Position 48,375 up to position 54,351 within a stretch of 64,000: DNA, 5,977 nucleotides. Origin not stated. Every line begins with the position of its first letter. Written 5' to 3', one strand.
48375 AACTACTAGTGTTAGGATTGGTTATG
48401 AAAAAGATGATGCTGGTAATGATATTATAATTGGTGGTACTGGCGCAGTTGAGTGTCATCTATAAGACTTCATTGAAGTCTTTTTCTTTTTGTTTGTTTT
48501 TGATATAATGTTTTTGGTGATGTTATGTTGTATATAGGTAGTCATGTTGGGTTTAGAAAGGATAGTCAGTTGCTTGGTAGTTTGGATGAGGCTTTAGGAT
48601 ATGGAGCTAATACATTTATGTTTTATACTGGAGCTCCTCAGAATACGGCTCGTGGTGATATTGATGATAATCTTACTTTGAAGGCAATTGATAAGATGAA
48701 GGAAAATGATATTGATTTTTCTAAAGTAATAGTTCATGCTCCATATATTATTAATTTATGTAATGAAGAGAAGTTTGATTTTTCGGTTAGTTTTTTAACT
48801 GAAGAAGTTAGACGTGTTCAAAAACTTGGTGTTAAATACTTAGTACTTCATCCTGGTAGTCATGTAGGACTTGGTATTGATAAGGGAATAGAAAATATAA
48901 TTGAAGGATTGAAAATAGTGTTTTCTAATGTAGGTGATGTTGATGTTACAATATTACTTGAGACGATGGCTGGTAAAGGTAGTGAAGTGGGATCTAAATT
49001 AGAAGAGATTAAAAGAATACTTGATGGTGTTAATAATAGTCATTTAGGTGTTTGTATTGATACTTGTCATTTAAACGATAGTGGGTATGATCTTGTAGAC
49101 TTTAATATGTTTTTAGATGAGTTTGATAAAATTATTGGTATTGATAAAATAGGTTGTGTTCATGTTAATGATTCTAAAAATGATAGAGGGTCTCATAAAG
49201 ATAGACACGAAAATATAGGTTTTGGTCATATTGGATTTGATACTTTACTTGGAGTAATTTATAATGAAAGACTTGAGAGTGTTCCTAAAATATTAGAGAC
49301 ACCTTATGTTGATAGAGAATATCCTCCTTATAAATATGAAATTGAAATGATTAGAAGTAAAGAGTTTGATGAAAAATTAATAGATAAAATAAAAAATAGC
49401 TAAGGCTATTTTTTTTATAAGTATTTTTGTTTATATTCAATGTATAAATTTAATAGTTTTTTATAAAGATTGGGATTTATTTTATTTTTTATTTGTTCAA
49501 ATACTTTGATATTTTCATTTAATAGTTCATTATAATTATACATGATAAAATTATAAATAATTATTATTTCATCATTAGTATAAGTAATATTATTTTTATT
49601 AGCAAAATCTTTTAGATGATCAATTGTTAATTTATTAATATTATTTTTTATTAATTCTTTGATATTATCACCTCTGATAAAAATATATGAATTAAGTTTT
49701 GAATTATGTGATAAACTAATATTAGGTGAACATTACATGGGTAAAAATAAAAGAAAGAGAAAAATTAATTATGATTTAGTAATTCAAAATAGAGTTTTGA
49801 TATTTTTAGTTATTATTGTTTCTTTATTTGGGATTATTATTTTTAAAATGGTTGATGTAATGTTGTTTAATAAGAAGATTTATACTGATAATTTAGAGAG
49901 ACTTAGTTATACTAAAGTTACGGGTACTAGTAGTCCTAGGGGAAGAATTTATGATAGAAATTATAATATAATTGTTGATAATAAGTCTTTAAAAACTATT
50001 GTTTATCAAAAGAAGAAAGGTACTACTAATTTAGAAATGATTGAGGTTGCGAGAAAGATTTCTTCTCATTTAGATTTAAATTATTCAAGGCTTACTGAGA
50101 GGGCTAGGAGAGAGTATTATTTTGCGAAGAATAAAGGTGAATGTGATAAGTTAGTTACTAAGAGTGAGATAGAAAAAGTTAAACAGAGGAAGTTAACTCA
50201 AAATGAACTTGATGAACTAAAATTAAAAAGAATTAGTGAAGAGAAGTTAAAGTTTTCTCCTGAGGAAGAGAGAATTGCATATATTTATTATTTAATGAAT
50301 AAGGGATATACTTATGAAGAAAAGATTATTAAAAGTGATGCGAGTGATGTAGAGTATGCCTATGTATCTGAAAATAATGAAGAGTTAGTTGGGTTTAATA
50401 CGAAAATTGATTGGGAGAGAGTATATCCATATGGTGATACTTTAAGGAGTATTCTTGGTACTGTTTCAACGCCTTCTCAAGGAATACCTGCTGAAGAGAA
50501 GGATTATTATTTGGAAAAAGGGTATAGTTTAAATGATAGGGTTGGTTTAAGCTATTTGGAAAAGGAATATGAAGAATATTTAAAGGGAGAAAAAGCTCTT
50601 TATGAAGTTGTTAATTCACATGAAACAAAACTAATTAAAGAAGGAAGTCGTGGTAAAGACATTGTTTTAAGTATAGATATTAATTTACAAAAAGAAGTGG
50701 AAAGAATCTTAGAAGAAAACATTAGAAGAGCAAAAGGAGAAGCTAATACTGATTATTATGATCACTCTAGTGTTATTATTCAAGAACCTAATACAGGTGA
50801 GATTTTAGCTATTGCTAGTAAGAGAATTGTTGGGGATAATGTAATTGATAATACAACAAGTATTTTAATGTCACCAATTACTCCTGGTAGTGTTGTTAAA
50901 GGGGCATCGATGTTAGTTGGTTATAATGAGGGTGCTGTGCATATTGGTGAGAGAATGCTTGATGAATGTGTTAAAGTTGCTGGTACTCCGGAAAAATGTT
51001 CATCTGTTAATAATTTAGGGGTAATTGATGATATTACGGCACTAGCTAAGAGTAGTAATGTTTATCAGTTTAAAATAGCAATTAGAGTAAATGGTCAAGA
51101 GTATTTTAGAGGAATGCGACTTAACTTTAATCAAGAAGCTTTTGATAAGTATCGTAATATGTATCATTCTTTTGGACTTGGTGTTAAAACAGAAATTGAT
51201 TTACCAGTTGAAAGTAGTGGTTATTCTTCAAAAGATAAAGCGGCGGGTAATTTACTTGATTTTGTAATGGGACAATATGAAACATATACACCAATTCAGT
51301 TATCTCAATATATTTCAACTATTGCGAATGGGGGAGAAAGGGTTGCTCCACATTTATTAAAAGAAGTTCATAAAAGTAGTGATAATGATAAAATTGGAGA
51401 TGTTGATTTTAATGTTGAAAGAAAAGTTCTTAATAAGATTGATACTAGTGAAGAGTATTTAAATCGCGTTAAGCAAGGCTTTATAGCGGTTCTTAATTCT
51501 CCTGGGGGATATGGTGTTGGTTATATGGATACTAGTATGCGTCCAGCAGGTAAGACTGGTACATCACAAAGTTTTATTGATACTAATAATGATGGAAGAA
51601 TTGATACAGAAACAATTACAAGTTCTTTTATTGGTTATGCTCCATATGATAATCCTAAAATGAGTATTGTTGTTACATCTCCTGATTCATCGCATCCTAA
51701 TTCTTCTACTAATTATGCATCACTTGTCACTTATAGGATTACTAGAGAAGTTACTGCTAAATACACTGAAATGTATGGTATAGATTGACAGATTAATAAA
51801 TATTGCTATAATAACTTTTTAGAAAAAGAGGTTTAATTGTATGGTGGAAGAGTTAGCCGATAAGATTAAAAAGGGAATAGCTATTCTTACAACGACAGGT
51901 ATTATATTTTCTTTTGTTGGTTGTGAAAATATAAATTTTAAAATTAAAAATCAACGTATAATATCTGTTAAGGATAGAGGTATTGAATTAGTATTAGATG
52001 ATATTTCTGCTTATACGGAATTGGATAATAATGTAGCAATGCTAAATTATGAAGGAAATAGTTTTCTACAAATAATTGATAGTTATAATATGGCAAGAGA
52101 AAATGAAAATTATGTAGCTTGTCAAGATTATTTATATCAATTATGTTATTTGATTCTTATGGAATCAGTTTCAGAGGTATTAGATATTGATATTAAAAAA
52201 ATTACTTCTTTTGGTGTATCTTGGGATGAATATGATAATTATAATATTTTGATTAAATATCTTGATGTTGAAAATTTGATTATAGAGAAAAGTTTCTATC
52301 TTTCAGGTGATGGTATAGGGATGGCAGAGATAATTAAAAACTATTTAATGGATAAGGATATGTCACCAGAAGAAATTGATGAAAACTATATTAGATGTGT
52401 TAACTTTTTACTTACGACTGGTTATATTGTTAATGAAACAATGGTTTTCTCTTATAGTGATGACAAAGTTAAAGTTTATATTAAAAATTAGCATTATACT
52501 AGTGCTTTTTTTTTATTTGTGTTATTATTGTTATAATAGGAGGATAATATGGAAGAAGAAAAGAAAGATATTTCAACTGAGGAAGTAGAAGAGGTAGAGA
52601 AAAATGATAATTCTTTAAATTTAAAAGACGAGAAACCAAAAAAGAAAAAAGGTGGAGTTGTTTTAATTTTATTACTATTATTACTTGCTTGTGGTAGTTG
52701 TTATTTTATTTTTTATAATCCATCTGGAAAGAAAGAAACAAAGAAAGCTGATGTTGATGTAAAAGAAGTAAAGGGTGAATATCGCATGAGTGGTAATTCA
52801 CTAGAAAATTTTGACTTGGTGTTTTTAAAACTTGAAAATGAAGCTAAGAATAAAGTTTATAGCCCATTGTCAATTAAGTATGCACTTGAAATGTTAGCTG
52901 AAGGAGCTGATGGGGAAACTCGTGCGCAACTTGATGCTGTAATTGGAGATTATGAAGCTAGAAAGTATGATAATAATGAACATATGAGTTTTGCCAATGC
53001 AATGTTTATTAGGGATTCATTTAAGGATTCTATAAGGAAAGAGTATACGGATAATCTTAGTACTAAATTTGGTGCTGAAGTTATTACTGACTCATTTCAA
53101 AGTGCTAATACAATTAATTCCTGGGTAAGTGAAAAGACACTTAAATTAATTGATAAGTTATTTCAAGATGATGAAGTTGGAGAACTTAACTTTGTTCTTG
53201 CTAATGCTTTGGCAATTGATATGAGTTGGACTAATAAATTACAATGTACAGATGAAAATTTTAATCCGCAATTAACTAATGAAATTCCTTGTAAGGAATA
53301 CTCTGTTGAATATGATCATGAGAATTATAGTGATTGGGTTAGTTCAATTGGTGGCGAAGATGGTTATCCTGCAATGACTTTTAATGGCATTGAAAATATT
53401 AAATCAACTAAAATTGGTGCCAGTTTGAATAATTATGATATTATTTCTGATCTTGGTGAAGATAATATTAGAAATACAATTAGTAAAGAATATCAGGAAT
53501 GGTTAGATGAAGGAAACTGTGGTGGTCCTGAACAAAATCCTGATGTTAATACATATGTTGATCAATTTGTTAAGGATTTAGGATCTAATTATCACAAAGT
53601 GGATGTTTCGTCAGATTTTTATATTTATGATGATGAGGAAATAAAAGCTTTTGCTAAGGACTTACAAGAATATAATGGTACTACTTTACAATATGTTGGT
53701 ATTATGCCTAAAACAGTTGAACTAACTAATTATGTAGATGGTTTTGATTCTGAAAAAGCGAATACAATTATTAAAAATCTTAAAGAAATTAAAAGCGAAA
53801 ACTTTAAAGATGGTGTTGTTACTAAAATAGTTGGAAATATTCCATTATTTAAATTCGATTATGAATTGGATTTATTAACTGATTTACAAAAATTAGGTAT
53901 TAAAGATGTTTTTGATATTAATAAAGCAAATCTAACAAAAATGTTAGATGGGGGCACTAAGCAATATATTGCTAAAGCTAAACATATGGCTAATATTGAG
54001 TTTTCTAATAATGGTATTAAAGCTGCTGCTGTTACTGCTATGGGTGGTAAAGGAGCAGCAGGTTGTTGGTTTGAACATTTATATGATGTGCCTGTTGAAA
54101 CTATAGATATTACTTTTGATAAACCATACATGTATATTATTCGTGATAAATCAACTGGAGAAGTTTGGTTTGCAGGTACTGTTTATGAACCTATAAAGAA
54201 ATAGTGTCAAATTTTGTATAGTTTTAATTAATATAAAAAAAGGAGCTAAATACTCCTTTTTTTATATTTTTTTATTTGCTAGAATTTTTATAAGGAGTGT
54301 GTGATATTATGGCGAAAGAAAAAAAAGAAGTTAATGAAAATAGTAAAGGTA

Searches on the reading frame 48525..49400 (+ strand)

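Call 111: search_protein_families(library=pfam, proteins=[window:48525-49400:+])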
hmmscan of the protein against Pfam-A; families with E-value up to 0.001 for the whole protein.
window:48525-49400:+ (292 aa): 1 family
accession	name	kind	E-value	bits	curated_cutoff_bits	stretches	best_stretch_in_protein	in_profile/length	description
PF01261.30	AP_endonuc_2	-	2.5e-51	175.2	31.1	1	21-278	2-248/249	Xylose isomerase-like TIM barrel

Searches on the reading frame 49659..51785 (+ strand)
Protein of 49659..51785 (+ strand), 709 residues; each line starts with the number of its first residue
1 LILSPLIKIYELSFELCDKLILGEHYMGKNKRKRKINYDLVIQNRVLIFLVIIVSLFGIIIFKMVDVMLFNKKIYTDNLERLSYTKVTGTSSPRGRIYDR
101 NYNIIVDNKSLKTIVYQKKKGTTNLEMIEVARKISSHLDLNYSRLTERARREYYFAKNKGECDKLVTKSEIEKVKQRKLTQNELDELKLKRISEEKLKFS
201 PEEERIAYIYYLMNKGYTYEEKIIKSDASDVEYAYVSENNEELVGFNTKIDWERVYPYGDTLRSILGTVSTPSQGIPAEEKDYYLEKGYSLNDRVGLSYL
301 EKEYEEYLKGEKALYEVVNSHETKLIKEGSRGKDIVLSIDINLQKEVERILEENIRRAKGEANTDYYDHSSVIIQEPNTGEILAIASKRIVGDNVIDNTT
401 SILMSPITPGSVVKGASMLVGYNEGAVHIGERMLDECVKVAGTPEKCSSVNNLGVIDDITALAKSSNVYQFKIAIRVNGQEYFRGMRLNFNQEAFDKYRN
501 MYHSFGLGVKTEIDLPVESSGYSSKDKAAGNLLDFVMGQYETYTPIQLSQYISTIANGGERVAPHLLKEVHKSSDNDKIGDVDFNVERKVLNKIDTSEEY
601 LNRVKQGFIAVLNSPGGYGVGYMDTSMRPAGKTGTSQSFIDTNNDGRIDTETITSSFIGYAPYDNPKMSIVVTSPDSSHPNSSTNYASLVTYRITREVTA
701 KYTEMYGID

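Call 111: search_protein_families(library=pfam, proteins=[window:49659-51785:+])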
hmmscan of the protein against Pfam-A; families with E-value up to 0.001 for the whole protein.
window:49659-51785:+ (709 aa): 2 families
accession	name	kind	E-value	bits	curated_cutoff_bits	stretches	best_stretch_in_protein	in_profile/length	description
PF00905.27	Transpeptidase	-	5.8e-50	170.6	22.1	1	371-695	2-294/299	Penicillin binding protein transpeptidase domain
PF03717.20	PBP_dimer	-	1.2e-30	107.6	24.4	1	91-322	3-172/180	Penicillin-binding Protein dimerisation domain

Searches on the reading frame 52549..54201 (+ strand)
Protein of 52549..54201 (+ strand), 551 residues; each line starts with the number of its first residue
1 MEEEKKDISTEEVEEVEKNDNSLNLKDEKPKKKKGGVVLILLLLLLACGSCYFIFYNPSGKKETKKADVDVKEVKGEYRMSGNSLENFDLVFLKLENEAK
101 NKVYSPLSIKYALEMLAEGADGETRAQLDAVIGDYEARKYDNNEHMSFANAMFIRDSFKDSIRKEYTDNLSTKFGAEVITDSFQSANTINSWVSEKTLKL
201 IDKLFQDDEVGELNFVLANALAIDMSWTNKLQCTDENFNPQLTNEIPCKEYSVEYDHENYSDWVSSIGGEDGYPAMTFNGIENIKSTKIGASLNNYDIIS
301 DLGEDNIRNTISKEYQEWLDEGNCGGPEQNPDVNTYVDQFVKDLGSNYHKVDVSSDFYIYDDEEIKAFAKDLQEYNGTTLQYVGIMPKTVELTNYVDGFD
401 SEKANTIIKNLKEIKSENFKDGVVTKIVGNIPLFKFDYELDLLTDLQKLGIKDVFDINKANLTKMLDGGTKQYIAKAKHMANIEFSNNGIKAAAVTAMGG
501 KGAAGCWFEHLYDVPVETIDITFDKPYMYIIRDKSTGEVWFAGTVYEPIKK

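Call 111: search_protein_families(library=pfam, proteins=[window:52549-54201:+])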
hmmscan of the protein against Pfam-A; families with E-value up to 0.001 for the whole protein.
window:52549-54201:+ (551 aa): 1 family
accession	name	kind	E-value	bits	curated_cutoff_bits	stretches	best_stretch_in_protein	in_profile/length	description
PF00079.25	Serpin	-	2.9e-44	152.2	27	2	355-548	197-370/370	Serpin (serine protease inhibitor)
